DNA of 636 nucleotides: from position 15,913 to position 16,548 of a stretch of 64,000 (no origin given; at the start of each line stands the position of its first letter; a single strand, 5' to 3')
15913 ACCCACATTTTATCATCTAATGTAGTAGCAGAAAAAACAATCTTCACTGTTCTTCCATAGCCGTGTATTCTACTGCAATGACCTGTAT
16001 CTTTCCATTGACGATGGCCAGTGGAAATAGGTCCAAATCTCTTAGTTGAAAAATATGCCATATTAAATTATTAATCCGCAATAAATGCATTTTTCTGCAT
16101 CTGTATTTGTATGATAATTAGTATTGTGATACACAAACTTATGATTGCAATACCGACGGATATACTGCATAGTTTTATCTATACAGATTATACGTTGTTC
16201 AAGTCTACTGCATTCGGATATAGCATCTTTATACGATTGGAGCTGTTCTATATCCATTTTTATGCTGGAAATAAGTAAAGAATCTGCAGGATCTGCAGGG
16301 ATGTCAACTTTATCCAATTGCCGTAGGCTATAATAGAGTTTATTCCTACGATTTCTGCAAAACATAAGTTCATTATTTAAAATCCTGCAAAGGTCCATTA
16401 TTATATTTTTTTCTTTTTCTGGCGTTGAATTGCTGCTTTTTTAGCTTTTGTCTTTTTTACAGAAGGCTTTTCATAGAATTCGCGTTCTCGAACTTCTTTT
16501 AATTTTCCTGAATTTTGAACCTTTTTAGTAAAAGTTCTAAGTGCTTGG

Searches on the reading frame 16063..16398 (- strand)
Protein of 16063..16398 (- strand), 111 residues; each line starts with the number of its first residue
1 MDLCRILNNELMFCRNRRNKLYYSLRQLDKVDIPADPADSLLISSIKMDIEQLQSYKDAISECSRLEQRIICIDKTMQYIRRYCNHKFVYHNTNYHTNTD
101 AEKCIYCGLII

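Call 3: search_protein_families(library=pfam, proteins=[window:16063-16398:-], max_evalue=0.01)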
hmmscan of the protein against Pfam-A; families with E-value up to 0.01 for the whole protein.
window:16063-16398:- (111 aa): 0 families

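Call 5: search_protein_families(library=phrogs, proteins=[window:16063-16398:-], max_evalue=0.01)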
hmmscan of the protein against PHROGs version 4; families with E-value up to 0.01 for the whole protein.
window:16063-16398:- (111 aa): 0 families
